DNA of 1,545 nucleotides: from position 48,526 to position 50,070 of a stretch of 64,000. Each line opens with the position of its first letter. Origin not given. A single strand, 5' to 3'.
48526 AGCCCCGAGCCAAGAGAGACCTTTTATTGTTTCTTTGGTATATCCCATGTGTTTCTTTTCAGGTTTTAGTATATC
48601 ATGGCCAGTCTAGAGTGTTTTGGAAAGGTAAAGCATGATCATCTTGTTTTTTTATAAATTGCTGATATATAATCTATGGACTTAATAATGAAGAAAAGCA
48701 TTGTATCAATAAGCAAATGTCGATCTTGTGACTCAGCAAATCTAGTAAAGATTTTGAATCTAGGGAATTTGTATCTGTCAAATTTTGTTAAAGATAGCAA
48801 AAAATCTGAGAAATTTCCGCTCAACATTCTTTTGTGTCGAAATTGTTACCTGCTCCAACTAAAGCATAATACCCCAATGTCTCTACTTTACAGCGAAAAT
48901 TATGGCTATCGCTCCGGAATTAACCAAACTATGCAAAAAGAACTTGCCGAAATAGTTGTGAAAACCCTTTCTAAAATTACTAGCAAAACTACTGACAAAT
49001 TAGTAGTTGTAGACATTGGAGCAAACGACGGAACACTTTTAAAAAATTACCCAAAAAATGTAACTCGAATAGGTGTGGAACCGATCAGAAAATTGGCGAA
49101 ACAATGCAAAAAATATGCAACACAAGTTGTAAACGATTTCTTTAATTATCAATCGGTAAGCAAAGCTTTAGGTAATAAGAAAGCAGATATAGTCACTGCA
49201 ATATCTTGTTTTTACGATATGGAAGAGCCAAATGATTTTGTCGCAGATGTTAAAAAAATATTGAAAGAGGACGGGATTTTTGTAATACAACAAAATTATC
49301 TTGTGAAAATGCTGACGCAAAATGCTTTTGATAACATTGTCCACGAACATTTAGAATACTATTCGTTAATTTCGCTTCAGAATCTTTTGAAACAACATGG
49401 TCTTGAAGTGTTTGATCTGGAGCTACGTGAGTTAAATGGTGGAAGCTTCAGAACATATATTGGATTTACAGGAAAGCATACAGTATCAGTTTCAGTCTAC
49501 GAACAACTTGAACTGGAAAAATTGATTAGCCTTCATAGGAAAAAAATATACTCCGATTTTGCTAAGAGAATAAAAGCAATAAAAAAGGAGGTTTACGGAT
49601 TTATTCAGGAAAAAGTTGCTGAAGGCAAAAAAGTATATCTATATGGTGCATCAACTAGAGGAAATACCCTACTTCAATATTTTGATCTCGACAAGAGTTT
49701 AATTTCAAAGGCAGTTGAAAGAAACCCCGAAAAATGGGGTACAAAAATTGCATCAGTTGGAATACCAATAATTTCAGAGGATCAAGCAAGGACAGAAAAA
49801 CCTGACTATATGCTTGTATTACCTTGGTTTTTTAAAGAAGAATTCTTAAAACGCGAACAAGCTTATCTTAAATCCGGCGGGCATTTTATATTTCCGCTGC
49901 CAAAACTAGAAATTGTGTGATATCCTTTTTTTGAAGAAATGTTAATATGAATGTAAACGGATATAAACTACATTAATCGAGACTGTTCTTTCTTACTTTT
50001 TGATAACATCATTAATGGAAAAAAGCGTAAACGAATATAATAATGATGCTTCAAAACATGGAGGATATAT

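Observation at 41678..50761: Deoxysugar tailoring cassette with duplicated TylC3-type C-methyltransferases: a candidate branched-chain methylated 6-deoxyhexose pathway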

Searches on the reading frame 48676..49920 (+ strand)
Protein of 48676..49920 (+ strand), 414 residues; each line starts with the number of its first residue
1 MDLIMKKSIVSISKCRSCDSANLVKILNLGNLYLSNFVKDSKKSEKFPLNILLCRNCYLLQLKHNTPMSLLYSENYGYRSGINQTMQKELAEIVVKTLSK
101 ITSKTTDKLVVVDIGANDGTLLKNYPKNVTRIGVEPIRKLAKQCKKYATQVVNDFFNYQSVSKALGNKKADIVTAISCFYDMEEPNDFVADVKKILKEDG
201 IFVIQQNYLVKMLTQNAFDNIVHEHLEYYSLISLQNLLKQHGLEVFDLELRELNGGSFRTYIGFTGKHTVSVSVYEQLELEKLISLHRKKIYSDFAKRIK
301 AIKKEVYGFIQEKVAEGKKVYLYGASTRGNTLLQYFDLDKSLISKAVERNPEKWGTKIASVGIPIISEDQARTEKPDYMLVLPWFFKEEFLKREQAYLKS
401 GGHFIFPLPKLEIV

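Call 3: search_protein_families(library=pfam, proteins=[window:48676-49920:+], max_evalue=0.01)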
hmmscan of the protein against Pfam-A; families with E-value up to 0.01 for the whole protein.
window:48676-49920:+ (414 aa): 7 families
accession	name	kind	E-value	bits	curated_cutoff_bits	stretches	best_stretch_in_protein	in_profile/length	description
PF08484.17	Methyltransf_14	-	9.1e-44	149.5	23.5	1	253-409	2-160/160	C-methyltransferase C-terminal domain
PF13489.12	Methyltransf_23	-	2.2e-14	53.9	27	1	86-245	5-161/164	Methyltransferase domain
PF08421.16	Methyltransf_13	-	4.2e-11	43.3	31.3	1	15-72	1-62/62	Putative zinc binding domain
PF08241.18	Methyltransf_11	-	1e-06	29.7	21.2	1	112-204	1-95/95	Methyltransferase domain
PF08242.18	Methyltransf_12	-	1.6e-06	29.2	30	1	112-202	1-98/98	Methyltransferase domain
PF13847.12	Methyltransf_31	-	0.00032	20.9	27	1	109-232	5-132/145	Methyltransferase domain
PF05891.18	Methyltransf_PK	-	0.007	16.4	27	0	98-249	45-200/218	AdoMet dependent proline di-methyltransferase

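Call 4: search_protein_families(library=ncbifam, proteins=[window:48676-49920:+], max_evalue=0.01)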
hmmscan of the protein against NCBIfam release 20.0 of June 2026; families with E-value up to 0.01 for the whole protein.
window:48676-49920:+ (414 aa): 4 families
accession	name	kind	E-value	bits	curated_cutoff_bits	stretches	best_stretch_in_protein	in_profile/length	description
TIGR02072.1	BioC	equivalog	1.6e-05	24.8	184.95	1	85-250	14-178/244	malonyl-ACP O-methyltransferase BioC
NF045667.1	MTase_DVU1556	equivalog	0.00033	20.2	155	1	106-246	21-163/213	DVU_1556 family methyltransferase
TIGR01983.1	UbiG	equivalog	0.00051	19.4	102.95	1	100-204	42-151/228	bifunctional 2-polyprenyl-6-hydroxyphenol methylase/3-demethylubiquinol 3-O-methyltransferase UbiG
TIGR01444.1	fkbM_fam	subfamily_domain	0.0056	17.1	37.7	0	110-174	1-66/143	FkbM family methyltransferase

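Call 11: search_solved_structures(query=window:48676-49920:+, max_evalue=0.001, show_alignments=1)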
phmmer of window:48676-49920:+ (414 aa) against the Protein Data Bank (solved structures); distinct sequences matched with E-value up to 0.001: 10.
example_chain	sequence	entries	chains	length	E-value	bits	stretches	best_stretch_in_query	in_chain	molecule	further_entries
4rv9_A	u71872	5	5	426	6.1e-56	193.2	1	11-414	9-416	D-mycarose 3-C-methyltransferase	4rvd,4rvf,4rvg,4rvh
4e2w_A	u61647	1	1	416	8.6e-42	146.7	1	13-413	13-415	TcaB9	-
3ndi_A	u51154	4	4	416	1.6e-41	145.8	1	13-413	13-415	Methyltransferase | TcaB9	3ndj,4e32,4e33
4e2x_A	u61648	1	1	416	1.6e-41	145.8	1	13-413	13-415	TcaB9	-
4e30_A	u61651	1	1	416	2.2e-41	145.3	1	13-413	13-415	TcaB9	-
4e2y_A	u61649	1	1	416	4.1e-41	144.5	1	13-413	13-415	TcaB9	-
4e31_A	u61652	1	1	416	5.6e-41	144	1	13-413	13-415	TcaB9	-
4e2z_A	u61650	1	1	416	1.5e-40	142.6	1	13-413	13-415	TcaB9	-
5t64_A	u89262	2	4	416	3.8e-37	131.4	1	13-413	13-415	Sugar 3-C-methyl transferase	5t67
5t6b_A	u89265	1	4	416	1.7e-36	129.2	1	13-413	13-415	Sugar 3-C-methyl transferase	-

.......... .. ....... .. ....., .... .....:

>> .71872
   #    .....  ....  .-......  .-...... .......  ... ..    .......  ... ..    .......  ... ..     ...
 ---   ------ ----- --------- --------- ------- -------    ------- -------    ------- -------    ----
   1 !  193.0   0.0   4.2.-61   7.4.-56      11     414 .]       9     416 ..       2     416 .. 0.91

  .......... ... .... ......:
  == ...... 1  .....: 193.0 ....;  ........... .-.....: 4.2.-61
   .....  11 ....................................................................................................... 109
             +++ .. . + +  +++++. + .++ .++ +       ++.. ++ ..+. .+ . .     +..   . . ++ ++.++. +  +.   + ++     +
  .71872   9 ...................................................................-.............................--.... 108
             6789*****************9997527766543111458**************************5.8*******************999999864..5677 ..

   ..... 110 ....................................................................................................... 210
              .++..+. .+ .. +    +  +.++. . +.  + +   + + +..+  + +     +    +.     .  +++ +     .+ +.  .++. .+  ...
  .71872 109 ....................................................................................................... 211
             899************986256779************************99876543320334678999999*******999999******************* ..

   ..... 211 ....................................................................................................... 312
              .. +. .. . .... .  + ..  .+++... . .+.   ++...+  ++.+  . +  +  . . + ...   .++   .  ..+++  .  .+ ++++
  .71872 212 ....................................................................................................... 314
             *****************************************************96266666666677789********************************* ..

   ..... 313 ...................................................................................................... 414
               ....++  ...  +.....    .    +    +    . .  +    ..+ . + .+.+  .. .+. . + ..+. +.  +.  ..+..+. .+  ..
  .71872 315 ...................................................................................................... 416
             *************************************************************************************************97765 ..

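Call 23: find_homologous_proteins(query=window:48676-49920:+, max_evalue=1e-20)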
Query window:48676-49920:+ (414 aa): 6298 proteins with E <= 1e-20 among 8000 candidates; the best 120 are listed.
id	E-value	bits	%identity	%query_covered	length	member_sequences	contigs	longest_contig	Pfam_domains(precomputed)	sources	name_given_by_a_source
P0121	6.5e-271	916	100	100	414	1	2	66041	PF13489.13,PF08421.17,PF08484.18,PF08241.19,PF08242.19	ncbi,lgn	-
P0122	1.3e-210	717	75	99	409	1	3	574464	PF13489.13,PF08421.17,PF08484.18,PF08242.19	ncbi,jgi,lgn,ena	-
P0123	1.0e-209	714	77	99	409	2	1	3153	PF13489.13,PF08421.17,PF08484.18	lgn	-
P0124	2.0e-209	713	74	99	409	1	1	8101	PF13489.13,PF08421.17,PF08484.18,PF08242.19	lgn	-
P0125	7.3e-208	708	77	99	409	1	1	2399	PF13489.13,PF08421.17,PF08484.18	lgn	-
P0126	3.2e-207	706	76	100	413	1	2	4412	PF13489.13,PF08421.17,PF08484.18,PF08241.19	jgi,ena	-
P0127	9.1e-207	705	75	99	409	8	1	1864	PF13489.13,PF08421.17,PF08484.18,PF08242.19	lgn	-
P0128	4.5e-206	702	76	97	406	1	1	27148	PF13489.13,PF08421.17,PF08484.18,PF08242.19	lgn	-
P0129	6.3e-206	702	77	98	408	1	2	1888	PF13489.13,PF08421.17,PF08484.18,PF08242.19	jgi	jgi:NDP-4-keto-2,6-dideoxyhexose 3-C-methyltransferase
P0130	2.1e-203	694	76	99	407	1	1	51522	PF13489.13,PF08421.17,PF08484.18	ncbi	-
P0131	8.6e-203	692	74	99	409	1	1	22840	PF13489.13,PF08421.17,PF08484.18,PF08241.19,PF08242.19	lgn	-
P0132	2.2e-202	690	73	99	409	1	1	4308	PF13489.13,PF08421.17,PF08484.18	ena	-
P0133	4.3e-202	689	74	99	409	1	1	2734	PF13489.13,PF08421.17,PF08484.18,PF08241.19,PF08242.19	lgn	-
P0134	7.1e-201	685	73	97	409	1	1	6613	PF13489.13,PF08421.17,PF08484.18,PF08242.19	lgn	-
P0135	1.1e-200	685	75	99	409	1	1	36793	PF13489.13,PF08421.17,PF08484.18,PF08241.19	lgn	-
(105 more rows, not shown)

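Call 25: find_related_loci(query=A1, collection=genome_contigs, flank=10000)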
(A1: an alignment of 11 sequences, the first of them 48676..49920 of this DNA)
Query A1 (414 aa) in genome_contigs; peptide patterns used: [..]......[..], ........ (x = any residue, [..] = any of these).
159 stretches matched a pattern; 97 encode a relative of the query (tblastn E <= 1e-3); the best 80 are kept; 80 distinct loci.
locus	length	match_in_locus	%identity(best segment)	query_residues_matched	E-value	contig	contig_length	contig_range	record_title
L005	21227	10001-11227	73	5-414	0e+0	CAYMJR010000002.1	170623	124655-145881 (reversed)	MAG TPA_asm: uncultured Gammaproteobacteria bacterium isolate SRP272529_co1_137 genome assembly, contig: NODE_51_length_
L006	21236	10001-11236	72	2-414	0e+0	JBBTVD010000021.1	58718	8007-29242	MAG: Patescibacteria group bacterium isolate H14-bin010_1 H14_bin010_1_000000000021, whole genome shotgun sequence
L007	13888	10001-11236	72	2-414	0e+0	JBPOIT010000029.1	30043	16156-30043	MAG: Candidatus Levyibacteriota bacterium isolate MAG_784 c_000000578630, whole genome shotgun sequence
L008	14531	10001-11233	73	3-414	0e+0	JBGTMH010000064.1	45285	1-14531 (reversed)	MAG: Patescibacteria group bacterium isolate JTS-RE358 k141_821326, whole genome shotgun sequence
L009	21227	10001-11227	73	4-414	0e+0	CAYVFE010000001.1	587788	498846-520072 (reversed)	MAG TPA_asm: uncultured Gammaproteobacteria bacterium isolate binchicken_co173_433 genome assembly, contig: NODE_6_lengt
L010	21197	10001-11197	71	15-414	0e+0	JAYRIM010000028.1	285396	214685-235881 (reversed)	MAG: Candidatus Levyibacteriota bacterium isolate SZ_szas25bin.53 k141_1536689, whole genome shotgun sequence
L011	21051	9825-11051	70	5-414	0e+0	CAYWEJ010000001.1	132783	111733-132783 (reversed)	MAG TPA_asm: uncultured Gammaproteobacteria bacterium isolate SRP192515_co1_134 genome assembly, contig: NODE_64_length_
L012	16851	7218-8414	70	12-410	0e+0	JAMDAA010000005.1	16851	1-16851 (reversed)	MAG: Patescibacteria group bacterium isolate FK_Sedi_B_Bin.274 NODE_12566_length_16851_cov_21.3728, whole genome shotgun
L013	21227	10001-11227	67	5-414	0e+0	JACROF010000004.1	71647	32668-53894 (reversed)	MAG: Candidatus Levyibacteriota bacterium isolate NC_groundwater_1954_Pr3_S-0.2um_39_3 scaffold_134669, whole genome sho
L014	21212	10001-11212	67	10-414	0e+0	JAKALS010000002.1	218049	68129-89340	MAG: bacterium isolate WY5.bin132 NODE_67_length_218049_cov_6.550582, whole genome shotgun sequence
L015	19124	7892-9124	72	3-414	0e+0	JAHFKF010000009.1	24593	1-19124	MAG: Candidatus Levyibacteriota bacterium isolate nzgw403 NODE_1180_length_24594_cov_3.162056, whole genome shotgun sequ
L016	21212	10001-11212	66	10-414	0e+0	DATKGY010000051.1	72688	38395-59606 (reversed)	MAG TPA_asm: Patescibacteria group bacterium isolate SMAG_U14563 k141_42636, whole genome shotgun sequence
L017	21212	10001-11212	66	10-414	0e+0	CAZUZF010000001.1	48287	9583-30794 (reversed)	MAG TPA_asm: uncultured Gammaproteobacteria bacterium isolate binchicken_co38_1268 genome assembly, contig: NODE_1600_le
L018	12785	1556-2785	64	4-414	1e-180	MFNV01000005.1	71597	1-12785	MAG: Candidatus Levybacteria bacterium RIFCSPHIGHO2_01_FULL_41_15 rifcsphigho2_01_scaffold_451, whole genome shotgun seq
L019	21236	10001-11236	65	12-414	2e-179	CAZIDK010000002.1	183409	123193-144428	MAG TPA_asm: uncultured Gammaproteobacteria bacterium isolate SRP302447_co4_23 genome assembly, contig: NODE_260_length_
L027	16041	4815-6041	65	5-414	6e-175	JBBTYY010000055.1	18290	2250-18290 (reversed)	MAG: Patescibacteria group bacterium isolate H52-bin050_1 H52_bin050_1_000000000055, whole genome shotgun sequence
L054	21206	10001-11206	55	12-414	1e-148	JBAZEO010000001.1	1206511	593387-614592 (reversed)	MAG: Dehalococcoidia bacterium isolate SO_2017_LW3_128 NODE_3_length_1206511_cov_6.257372_LW162_2017, whole genome shotg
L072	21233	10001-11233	46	10-414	6e-120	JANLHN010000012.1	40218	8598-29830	MAG: Nanoarchaeota archaeon isolate P6-18 k99_207906, whole genome shotgun sequence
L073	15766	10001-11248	44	9-414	3e-119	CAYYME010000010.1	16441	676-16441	MAG TPA_asm: Candidatus Woesearchaeota archaeon isolate binchicken_co228_478 genome assembly, contig: NODE_4990_length_1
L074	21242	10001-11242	47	5-414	6e-119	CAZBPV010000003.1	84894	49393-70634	MAG TPA_asm: Candidatus Woesearchaeota archaeon isolate binchicken_co364_679 genome assembly, contig: NODE_91_length_848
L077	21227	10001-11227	46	12-414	4e-115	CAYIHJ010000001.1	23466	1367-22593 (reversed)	MAG TPA_asm: Candidatus Woesearchaeota archaeon isolate ERP119705_co22_52 genome assembly, contig: NODE_1767_length_2346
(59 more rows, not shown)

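Call 31: search_protein_families(library=pfam, proteins=[L014:11212-11934:-, L054:12551-13675:+, L073:8898-10004:+, L077:11268-12374:-, L072:14944-15657:+, L073:2981-5857:+, L016:7417-7947:-, L018:9741-10628:-, L027:2619-3452:-, L074:2662-3660:+], max_evalue=0.0001)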
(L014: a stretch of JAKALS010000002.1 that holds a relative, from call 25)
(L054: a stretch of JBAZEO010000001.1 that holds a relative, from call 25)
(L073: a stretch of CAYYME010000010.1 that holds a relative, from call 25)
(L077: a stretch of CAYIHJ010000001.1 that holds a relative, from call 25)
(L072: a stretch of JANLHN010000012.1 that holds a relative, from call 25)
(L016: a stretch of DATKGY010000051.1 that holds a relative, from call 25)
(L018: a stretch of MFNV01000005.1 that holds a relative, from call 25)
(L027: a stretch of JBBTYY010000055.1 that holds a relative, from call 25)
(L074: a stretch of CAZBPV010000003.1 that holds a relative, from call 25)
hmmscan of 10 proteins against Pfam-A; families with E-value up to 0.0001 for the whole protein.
L014:11212-11934:- (240 aa): 1 family
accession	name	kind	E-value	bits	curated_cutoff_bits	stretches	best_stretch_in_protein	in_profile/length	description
PF00535.33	Glycos_transf_2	-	7.4e-20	72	23.3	1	12-175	2-164/168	Glycosyl transferase family 2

L054:12551-13675:+ (374 aa): 2 families
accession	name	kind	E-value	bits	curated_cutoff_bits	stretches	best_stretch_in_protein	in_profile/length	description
PF01041.23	DegT_DnrJ_EryC1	-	3.6e-111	372.3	19.8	1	23-369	6-359/360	DegT/DnrJ/EryC1/StrS aminotransferase family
PF01212.27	Beta_elim_lyase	-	6.3e-06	26.1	27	1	40-269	31-264/288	Beta-eliminating lyase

L073:8898-10004:+ (368 aa): 2 families
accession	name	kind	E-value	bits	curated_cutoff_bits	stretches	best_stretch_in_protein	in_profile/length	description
PF00534.26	Glycos_transf_1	-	1.2e-21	77.4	26.4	1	165-292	10-143/172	Glycosyl transferases group 1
PF13692.12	Glyco_trans_1_4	-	4.5e-15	56.6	27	1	172-290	3-125/142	Glycosyl transferases group 1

L077:11268-12374:- (368 aa): 3 families
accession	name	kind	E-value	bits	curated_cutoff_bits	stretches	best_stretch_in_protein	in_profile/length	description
PF13439.12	Glyco_transf_4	-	7.4e-11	42.8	28.5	1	51-162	67-166/170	Glycosyltransferase Family 4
PF00534.26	Glycos_transf_1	-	6.7e-08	32.7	26.4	1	170-339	3-167/172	Glycosyl transferases group 1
PF13692.12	Glyco_trans_1_4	-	2.3e-06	28.4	27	1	183-327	2-139/142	Glycosyl transferases group 1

L072:14944-15657:+ (237 aa): 2 families
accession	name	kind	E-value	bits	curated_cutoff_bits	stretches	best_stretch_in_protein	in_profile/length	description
PF00483.29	NTP_transferase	-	2.3e-34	119.5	21.2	1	6-193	2-196/245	Nucleotidyl transferase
PF12804.13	NTP_transf_3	-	4.6e-10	40.3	27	1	6-114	1-97/160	MobA-like NTP transferase domain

L073:2981-5857:+ (958 aa): 3 families
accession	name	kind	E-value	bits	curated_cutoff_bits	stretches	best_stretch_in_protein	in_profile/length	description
PF02516.20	STT3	-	9.1e-10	39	24.5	1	118-357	30-264/405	Oligosaccharyl transferase STT3, N-terminal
PF14037.11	YoqO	-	5.4e-06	27.4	27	1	446-523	31-107/116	YoqO-like protein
PF21436.2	STT3-PglB_core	-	2e-05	25.6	23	1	651-694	3-45/131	STT3/PglB/AglB core domain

L016:7417-7947:- (176 aa): 2 families
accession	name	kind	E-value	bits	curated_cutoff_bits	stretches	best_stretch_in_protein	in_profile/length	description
PF00908.23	dTDP_sugar_isom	-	1.3e-66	223.9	27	1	6-176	2-168/168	dTDP-4-dehydrorhamnose 3,5-epimerase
PF05523.17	FdtA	-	6.1e-05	23.3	23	1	11-141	3-117/131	WxcM-like, C-terminal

L018:9741-10628:- (295 aa): 5 families
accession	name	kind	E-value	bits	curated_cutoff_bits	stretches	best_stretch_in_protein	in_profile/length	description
PF13489.12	Methyltransf_23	-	2.7e-31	108.9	27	1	84-236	10-162/164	Methyltransferase domain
PF08241.18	Methyltransf_11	-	3.4e-12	47.3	21.2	1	101-191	1-95/95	Methyltransferase domain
PF08242.18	Methyltransf_12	-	7.9e-12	46.2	30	1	101-189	1-98/98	Methyltransferase domain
PF13847.12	Methyltransf_31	-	9e-10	38.8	27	1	99-208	6-127/145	Methyltransferase domain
PF13649.12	Methyltransf_25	-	9.3e-10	39.5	27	1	100-187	1-97/97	Methyltransferase domain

L027:2619-3452:- (277 aa): 17 families
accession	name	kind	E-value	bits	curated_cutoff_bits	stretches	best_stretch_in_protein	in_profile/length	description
PF08241.18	Methyltransf_11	-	2.2e-24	86.3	21.2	1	52-153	1-95/95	Methyltransferase domain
PF13649.12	Methyltransf_25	-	1.3e-22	80.8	27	1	51-149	1-97/97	Methyltransferase domain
PF13847.12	Methyltransf_31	-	8.2e-22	77.9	27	1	45-155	1-111/145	Methyltransferase domain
PF08242.18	Methyltransf_12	-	3.7e-18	66.5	30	1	52-151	1-98/98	Methyltransferase domain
PF13489.12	Methyltransf_23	-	1.2e-17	64.6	27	1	44-224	19-160/164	Methyltransferase domain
PF02353.26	CMAS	-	2.7e-13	50.3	27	1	36-155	51-166/273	Mycolic acid cyclopropane synthetase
PF01209.24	Ubie_methyltran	-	6.2e-13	49.1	20.1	1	32-175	31-175/233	ubiE/COQ5 methyltransferase family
PF03848.20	TehB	-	3.8e-09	36.7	20.4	1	38-149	21-128/193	Tellurite resistance protein TehB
PF05401.17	NodS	-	5.5e-08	33.3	24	1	47-154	43-145/201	Nodulation protein S (NodS)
PF01739.24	CheR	-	1.1e-07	32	27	1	87-153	107-173/195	CheR methyltransferase, SAM binding domain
PF03141.22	Methyltransf_29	-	5.3e-07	29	23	1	18-157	88-220/506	Putative S-adenosyl-L-methionine-dependent methyltransferase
PF05175.20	MTS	-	7.2e-07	29.4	23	1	40-122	24-104/170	Methyltransferase small domain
PF07021.18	MetW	-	9.3e-07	29.1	21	1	45-165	11-122/193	Methionine biosynthesis protein MetW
PF08003.17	Methyltransf_9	-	1.6e-06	27.7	23.8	1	35-155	103-219/315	Protein of unknown function (DUF1698)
PF05219.18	DREV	-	1.1e-05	25.2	26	1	47-149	94-182/265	DREV methyltransferase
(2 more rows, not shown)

L074:2662-3660:+ (332 aa): 1 family
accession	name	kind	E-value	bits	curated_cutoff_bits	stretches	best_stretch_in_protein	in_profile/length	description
PF00953.26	Glycos_transf_4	-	4.4e-33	115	27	1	82-241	2-159/160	Glycosyl transferase family 4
